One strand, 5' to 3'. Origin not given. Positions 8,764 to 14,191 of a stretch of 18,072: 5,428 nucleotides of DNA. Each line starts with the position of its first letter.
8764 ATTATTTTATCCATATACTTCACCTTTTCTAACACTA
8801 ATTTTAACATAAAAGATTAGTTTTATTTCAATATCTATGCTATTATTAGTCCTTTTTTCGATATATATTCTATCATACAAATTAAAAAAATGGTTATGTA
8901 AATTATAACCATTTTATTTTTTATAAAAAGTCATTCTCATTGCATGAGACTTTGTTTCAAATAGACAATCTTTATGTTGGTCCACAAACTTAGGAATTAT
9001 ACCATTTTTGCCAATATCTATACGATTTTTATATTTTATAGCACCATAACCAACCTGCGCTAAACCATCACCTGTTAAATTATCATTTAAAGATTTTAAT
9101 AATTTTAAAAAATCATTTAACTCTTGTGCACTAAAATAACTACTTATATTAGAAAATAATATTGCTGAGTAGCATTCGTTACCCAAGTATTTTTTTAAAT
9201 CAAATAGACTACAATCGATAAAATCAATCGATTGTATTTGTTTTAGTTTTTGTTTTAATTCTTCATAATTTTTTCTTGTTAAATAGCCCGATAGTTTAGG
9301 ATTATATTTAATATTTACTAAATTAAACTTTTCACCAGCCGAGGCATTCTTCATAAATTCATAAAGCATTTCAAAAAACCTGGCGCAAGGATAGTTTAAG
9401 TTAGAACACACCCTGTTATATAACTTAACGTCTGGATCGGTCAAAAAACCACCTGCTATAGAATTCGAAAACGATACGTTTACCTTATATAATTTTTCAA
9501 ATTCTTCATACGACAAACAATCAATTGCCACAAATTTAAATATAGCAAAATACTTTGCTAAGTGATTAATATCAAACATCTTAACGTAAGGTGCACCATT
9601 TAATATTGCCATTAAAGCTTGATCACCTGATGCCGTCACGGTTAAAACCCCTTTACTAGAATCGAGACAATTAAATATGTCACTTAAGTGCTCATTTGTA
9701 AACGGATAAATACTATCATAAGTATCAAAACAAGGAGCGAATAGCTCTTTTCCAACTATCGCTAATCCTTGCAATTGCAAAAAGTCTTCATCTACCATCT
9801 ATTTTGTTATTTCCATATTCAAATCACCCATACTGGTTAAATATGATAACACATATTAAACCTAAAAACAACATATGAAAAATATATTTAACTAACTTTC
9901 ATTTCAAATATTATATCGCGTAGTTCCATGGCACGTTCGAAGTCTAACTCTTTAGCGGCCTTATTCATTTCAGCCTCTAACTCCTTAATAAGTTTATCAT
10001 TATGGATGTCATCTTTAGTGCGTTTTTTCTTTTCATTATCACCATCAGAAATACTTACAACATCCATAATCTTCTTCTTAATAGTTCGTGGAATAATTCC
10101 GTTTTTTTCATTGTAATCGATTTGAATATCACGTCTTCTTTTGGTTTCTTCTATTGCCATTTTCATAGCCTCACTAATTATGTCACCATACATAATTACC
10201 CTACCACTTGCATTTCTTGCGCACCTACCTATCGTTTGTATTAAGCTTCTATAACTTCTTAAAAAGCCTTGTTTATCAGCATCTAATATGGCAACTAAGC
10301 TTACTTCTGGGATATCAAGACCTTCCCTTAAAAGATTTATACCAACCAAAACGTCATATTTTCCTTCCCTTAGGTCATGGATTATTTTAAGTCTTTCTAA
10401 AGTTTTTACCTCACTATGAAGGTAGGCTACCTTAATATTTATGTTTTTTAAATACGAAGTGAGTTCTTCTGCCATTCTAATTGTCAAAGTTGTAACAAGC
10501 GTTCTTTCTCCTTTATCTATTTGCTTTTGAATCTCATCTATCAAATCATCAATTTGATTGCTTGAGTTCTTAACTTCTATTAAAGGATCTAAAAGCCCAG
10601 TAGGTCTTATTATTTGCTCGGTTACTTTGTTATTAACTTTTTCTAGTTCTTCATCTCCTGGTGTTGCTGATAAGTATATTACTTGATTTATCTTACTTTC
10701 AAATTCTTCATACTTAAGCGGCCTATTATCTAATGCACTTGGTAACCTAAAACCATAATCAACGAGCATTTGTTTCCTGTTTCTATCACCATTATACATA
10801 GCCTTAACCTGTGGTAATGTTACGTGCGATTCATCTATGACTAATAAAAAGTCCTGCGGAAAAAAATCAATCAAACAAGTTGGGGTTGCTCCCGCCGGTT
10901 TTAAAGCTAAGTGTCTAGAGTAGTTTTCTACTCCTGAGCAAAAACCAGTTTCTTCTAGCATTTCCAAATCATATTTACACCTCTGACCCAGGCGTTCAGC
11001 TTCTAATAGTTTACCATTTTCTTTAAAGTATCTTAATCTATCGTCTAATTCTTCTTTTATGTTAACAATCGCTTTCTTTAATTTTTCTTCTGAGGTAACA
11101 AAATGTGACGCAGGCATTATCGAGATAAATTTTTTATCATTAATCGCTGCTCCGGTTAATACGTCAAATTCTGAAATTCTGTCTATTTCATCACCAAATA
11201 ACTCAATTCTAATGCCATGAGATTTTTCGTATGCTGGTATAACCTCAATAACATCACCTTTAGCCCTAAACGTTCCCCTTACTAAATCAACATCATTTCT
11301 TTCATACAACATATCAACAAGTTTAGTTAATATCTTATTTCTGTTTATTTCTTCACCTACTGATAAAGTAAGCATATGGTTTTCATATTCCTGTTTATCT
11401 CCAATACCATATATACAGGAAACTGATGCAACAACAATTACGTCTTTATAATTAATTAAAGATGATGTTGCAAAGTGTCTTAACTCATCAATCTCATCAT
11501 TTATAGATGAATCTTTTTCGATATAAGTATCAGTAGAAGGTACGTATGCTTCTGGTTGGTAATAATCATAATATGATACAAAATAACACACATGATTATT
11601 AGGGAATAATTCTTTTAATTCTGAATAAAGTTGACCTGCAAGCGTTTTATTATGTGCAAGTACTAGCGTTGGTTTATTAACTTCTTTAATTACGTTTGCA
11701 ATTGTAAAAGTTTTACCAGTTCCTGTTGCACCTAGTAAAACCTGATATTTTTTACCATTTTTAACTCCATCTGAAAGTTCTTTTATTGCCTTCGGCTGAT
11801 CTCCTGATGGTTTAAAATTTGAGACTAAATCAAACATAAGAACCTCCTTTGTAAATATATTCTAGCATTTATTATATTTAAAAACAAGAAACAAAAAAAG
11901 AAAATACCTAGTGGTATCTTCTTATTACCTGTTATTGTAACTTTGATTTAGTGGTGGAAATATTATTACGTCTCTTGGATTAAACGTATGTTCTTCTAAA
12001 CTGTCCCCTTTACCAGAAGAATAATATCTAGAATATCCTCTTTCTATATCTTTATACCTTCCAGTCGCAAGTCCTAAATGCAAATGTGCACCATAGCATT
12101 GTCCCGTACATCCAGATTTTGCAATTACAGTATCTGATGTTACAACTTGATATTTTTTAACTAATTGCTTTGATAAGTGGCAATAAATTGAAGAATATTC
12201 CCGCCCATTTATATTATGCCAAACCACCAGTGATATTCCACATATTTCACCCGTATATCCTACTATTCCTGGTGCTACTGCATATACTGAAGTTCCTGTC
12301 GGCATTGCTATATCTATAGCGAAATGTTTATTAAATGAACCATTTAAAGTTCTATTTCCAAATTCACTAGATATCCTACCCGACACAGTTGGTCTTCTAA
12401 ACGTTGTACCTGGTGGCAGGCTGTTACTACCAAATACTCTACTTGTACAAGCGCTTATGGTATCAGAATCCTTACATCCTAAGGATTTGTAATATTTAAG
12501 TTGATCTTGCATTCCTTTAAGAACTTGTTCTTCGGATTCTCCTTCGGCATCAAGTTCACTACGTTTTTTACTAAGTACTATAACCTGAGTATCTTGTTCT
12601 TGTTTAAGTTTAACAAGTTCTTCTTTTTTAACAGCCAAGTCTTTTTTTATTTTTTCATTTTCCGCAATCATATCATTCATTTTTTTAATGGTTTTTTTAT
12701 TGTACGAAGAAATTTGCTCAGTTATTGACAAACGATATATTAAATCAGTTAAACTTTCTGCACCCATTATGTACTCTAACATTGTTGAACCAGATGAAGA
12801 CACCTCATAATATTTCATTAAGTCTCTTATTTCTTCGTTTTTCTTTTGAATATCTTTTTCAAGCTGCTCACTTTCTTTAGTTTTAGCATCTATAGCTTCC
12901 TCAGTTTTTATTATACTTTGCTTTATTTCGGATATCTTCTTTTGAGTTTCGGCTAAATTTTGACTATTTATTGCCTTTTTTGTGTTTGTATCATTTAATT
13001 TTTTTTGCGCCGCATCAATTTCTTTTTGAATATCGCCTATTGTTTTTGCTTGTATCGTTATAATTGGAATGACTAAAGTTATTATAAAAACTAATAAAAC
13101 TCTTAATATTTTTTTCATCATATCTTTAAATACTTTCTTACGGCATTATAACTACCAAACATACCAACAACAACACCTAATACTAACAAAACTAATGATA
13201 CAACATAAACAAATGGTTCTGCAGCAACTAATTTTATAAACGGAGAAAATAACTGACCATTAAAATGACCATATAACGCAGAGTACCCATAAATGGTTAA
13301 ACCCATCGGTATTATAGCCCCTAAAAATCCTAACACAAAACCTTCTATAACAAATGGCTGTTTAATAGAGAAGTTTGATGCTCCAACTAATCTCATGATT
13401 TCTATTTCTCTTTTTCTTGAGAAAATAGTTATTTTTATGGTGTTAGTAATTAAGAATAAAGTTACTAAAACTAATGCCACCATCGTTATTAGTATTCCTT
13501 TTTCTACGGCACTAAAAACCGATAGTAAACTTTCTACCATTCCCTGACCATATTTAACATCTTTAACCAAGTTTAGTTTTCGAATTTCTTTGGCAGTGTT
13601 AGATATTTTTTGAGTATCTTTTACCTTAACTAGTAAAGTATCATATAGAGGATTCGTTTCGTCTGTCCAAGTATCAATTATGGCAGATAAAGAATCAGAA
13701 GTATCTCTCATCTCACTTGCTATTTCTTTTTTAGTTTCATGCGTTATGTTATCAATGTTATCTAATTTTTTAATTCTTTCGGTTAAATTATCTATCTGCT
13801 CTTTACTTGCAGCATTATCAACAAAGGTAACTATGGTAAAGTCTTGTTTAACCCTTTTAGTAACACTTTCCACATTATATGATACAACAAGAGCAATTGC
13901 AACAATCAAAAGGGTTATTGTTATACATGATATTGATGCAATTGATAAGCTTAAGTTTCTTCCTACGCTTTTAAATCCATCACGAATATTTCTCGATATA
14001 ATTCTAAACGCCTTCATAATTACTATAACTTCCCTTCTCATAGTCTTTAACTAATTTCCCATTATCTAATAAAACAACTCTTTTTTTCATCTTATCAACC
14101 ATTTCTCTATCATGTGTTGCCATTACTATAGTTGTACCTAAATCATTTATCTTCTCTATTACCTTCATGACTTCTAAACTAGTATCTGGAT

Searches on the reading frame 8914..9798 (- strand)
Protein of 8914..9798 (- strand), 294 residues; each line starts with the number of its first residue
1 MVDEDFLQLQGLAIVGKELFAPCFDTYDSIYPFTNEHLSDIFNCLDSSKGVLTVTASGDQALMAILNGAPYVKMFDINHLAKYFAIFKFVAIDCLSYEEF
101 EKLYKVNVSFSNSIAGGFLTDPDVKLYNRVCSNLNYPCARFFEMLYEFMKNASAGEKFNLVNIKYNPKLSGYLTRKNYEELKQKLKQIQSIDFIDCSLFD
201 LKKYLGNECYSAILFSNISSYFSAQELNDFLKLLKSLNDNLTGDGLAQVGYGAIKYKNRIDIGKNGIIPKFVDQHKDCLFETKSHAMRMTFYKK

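Call 45: search_protein_families(library=pfam, proteins=[window:8914-9798:-], max_evalue=0.00001)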
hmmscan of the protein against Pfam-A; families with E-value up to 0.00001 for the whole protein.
window:8914-9798:- (294 aa): 1 family
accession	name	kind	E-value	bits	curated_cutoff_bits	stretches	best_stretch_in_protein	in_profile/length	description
PF11899.13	DUF3419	-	5.4e-11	42.7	28.2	0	28-103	9-86/385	Protein of unknown function (DUF3419)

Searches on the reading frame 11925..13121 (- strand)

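Call 45: search_protein_families(library=pfam, proteins=[window:11925-13121:-], max_evalue=0.00001)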
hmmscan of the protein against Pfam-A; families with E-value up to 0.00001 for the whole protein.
window:11925-13121:- (398 aa): 2 families
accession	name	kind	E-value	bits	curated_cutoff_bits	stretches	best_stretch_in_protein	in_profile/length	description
PF01551.29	Peptidase_M23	-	8.4e-18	64.8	28.7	1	265-352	2-88/96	Peptidase family M23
PF24568.1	CC_PcsB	-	7.1e-10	39.1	27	1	85-150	2-67/75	Peptidoglycan hydrolase PcsB, coiled-coil domain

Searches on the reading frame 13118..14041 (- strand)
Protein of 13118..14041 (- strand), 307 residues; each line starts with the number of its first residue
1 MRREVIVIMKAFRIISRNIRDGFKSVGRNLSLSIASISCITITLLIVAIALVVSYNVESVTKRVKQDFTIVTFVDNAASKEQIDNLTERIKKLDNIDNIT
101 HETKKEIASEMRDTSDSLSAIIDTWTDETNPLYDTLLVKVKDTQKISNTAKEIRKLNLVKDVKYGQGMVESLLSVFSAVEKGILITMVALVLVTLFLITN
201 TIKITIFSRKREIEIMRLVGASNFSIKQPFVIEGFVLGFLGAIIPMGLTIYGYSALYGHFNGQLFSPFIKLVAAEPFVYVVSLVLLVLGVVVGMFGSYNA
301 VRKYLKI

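Call 45: search_protein_families(library=pfam, proteins=[window:13118-14041:-], max_evalue=0.00001)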
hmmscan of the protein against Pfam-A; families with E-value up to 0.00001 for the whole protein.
window:13118-14041:- (307 aa): 2 families
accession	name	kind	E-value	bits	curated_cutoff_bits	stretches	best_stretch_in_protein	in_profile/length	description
PF18075.7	FtsX_ECD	-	8.1e-16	58.8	23.5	1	69-162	2-96/96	FtsX extracellular domain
PF02687.27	FtsX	-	1.9e-11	44.5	25.5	1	185-303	2-118/120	FtsX-like permease C-terminal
